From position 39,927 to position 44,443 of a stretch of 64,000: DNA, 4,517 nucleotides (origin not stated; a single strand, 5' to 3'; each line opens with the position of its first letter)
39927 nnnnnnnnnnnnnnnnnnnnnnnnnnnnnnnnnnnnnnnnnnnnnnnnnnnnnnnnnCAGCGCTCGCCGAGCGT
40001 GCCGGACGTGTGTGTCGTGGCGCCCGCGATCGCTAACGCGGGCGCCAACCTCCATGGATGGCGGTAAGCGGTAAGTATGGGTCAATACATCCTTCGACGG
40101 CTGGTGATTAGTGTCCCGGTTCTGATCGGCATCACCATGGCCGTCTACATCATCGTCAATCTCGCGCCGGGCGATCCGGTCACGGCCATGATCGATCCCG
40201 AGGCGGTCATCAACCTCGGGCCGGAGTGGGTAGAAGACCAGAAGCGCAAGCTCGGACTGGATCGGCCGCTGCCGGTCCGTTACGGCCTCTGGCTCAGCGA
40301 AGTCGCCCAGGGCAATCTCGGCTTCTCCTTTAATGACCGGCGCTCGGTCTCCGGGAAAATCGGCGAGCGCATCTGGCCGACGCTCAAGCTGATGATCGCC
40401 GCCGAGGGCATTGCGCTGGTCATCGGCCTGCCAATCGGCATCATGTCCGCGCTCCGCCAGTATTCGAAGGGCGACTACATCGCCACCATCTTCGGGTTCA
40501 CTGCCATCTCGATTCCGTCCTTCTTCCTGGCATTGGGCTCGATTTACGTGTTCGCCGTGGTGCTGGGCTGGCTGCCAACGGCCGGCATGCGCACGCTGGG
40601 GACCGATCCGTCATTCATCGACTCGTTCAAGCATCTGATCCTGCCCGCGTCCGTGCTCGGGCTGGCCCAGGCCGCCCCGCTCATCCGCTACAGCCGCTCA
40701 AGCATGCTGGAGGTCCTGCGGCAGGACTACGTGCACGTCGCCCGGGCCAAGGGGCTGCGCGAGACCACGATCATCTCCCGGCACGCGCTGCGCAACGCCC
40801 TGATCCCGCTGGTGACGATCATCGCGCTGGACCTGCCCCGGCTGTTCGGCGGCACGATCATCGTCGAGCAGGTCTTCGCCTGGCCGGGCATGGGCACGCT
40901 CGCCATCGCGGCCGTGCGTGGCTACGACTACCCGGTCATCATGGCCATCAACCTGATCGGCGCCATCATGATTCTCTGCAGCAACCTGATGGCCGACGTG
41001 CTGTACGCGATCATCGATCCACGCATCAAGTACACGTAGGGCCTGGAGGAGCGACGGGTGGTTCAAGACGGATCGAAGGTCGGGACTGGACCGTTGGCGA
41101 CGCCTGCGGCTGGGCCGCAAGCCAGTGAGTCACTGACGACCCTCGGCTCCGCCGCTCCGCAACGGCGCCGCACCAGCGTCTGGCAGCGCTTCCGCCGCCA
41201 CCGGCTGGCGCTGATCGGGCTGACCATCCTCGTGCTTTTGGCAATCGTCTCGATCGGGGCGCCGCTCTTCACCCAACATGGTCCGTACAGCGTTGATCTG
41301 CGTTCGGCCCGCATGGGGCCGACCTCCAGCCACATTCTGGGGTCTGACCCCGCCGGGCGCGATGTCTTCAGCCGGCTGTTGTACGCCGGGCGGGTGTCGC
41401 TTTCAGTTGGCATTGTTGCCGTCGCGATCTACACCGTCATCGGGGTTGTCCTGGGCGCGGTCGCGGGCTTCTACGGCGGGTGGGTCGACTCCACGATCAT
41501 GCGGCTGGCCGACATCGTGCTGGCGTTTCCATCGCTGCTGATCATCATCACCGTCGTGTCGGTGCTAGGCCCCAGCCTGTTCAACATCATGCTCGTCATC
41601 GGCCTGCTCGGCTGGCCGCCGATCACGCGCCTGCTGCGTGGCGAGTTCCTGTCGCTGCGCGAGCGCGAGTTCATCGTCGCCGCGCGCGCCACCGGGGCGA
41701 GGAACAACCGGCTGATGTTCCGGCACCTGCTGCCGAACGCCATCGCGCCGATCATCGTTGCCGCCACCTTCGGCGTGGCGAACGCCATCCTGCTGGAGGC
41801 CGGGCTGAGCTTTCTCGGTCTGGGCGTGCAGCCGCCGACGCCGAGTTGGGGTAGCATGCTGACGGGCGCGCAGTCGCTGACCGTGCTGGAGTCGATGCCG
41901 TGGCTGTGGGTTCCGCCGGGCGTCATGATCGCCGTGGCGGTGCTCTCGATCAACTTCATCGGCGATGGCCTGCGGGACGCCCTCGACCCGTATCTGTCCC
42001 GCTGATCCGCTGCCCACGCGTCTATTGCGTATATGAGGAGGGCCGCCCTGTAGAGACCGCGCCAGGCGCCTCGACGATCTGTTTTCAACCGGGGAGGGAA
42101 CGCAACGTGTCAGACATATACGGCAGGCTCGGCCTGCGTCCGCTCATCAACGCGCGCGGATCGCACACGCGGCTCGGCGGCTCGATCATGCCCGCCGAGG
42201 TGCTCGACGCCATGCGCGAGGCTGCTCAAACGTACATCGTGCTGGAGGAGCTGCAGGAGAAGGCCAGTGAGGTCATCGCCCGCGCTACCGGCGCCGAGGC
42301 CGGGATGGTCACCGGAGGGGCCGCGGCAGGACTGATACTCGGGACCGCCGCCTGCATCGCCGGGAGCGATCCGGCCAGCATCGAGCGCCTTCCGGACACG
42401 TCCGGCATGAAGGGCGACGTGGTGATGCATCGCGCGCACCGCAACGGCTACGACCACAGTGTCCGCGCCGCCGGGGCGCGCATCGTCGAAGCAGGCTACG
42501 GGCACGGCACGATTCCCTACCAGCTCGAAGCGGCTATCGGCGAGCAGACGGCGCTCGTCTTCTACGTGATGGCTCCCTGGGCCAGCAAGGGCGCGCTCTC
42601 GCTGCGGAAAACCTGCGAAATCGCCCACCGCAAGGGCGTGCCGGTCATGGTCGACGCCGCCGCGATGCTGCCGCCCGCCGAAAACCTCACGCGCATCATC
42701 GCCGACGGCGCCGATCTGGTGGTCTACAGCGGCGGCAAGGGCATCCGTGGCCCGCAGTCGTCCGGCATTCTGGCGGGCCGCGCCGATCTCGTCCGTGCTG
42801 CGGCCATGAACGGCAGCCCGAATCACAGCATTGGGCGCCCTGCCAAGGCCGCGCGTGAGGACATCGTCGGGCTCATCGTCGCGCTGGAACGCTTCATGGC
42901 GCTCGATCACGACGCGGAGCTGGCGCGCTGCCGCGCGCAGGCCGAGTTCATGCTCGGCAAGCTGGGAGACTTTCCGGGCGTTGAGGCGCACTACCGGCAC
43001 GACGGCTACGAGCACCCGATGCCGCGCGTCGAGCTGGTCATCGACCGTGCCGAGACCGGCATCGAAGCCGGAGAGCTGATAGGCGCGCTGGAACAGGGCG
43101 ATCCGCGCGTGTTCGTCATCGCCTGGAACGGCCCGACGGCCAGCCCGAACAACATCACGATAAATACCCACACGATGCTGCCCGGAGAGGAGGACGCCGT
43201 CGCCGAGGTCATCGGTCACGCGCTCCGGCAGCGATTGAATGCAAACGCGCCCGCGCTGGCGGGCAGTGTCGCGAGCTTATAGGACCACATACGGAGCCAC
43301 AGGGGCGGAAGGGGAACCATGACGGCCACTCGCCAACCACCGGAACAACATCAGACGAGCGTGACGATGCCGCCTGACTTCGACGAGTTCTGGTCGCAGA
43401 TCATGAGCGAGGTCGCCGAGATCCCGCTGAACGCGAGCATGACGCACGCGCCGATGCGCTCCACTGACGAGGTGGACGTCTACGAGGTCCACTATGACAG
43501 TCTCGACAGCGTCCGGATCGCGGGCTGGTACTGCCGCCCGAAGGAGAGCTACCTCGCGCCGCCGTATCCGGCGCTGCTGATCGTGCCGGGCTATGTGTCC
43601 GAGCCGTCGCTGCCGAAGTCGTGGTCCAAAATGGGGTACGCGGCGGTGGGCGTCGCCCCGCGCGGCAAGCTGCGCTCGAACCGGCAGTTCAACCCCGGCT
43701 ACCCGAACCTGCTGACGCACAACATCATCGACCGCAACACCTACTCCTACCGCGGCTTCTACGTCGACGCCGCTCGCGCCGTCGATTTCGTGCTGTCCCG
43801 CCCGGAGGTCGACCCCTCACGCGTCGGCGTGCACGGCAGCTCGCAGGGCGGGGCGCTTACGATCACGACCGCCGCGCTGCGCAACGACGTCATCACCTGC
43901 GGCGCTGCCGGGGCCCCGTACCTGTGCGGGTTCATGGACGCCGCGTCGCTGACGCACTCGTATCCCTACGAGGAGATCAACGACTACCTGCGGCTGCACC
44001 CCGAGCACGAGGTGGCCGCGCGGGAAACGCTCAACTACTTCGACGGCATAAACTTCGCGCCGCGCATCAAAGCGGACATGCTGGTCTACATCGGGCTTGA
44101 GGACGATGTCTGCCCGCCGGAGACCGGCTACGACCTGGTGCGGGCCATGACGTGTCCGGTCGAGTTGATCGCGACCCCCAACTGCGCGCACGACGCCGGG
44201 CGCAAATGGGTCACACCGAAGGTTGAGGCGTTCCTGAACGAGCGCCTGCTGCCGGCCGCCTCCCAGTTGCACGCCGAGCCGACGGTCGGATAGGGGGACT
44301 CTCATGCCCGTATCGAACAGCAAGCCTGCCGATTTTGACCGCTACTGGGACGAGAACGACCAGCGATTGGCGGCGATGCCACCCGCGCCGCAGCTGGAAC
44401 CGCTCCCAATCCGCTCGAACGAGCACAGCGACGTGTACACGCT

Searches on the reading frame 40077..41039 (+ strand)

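Call 14: search_protein_families(library=pfam, proteins=[window:40077-41039:+], max_evalue=0.001)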
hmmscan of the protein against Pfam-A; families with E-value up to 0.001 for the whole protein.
window:40077-41039:+ (320 aa): 2 families
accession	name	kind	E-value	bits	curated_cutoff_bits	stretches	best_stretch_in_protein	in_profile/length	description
PF00528.27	BPD_transp_1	-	1.8e-41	142.4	26.4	1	117-318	1-183/184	Binding-protein-dependent transport system inner membrane component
PF19300.4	BPD_transp_1_N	-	4.4e-08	33.7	23.8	1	1-95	1-103/114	Binding-prot-dependent transport system membrane comp, N-term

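Call 74: search_protein_families(library=padloc, proteins=[window:40077-41039:+], max_evalue=0.001)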
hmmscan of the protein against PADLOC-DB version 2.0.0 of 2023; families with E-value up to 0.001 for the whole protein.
window:40077-41039:+ (320 aa): 0 families

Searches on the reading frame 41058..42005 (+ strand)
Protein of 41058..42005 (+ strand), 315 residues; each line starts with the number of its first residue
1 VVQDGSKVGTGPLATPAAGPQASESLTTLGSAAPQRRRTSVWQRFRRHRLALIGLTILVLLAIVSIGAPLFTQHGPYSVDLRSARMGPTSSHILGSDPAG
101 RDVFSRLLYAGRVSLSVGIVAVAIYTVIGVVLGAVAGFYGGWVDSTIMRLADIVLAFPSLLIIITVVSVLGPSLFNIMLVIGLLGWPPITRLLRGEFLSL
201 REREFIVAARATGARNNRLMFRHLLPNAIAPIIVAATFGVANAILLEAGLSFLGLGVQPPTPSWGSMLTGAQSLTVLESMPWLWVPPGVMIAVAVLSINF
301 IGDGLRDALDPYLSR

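Call 14: search_protein_families(library=pfam, proteins=[window:41058-42005:+], max_evalue=0.001)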
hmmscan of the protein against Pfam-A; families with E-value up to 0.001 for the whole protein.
window:41058-42005:+ (315 aa): 2 families
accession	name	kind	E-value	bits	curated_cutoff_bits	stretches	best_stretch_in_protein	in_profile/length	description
PF00528.27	BPD_transp_1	-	1.7e-33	116.3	26.4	1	129-313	1-182/184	Binding-protein-dependent transport system inner membrane component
PF12911.12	OppC_N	-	3e-13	49.8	23.9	1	41-86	6-51/53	N-terminal TM domain of oligopeptide transport permease C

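Call 74: search_protein_families(library=padloc, proteins=[window:41058-42005:+], max_evalue=0.001)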
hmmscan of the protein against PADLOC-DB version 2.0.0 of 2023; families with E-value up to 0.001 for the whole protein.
window:41058-42005:+ (315 aa): 0 families

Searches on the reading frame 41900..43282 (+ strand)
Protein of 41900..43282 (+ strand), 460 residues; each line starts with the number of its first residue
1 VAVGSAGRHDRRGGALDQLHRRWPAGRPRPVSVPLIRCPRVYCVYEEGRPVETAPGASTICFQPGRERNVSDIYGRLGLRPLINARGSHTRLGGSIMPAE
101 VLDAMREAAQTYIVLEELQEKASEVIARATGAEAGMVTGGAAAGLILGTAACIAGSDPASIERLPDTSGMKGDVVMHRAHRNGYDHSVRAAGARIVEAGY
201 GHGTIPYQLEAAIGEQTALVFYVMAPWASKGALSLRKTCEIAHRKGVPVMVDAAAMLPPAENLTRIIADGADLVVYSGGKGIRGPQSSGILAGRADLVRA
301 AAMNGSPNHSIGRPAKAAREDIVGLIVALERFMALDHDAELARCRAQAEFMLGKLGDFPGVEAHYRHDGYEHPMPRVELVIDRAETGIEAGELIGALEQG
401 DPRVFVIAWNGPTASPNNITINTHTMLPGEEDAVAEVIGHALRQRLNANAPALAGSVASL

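Call 14: search_protein_families(library=pfam, proteins=[window:41900-43282:+], max_evalue=0.001)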
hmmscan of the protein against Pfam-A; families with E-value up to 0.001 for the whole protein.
window:41900-43282:+ (460 aa): 4 families
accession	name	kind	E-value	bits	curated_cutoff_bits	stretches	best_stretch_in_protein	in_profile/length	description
PF03841.19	SelA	-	8.4e-09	35.4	22.8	1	83-299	2-231/367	L-seryl-tRNA selenium transferase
PF01053.26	Cys_Met_Meta_PP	-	9.6e-06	24.8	27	1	196-286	117-204/381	Cys/Met metabolism PLP-dependent enzyme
PF00266.25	Aminotran_5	-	1.8e-05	24.3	21.5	1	190-301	111-221/371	Aminotransferase class-V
PF01212.27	Beta_elim_lyase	-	0.00016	21.5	27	0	235-302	151-220/288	Beta-eliminating lyase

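Call 74: search_protein_families(library=padloc, proteins=[window:41900-43282:+], max_evalue=0.001)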
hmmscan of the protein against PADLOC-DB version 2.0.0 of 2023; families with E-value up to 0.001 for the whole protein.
window:41900-43282:+ (460 aa): 1 family
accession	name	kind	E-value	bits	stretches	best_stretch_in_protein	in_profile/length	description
PDLC02759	SspA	-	1.7e-05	22.3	1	207-362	127-280/374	SspA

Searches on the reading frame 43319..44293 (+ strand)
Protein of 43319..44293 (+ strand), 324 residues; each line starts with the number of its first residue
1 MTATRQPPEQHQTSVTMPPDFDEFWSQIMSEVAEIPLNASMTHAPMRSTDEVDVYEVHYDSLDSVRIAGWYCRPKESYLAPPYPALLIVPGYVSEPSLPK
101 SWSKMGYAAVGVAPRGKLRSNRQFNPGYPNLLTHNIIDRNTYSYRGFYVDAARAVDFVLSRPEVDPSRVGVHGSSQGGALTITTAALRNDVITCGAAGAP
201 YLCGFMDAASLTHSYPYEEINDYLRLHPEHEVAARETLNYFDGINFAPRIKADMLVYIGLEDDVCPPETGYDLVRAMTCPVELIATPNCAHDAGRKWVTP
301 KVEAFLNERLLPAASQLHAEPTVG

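Call 14: search_protein_families(library=pfam, proteins=[window:43319-44293:+], max_evalue=0.001)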
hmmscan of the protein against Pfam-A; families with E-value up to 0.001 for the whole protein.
window:43319-44293:+ (324 aa): 2 families
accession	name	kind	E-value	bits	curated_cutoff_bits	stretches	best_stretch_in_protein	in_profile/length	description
PF05448.18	AXE1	-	3.8e-61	207.1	21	1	13-307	16-319/321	Acetyl xylan esterase (AXE1)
PF00326.27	Peptidase_S9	-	6.8e-13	49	22.6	1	149-293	46-189/213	Prolyl oligopeptidase family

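Call 74: search_protein_families(library=padloc, proteins=[window:43319-44293:+], max_evalue=0.001)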
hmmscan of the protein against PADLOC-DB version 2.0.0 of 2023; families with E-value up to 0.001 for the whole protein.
window:43319-44293:+ (324 aa): 0 families
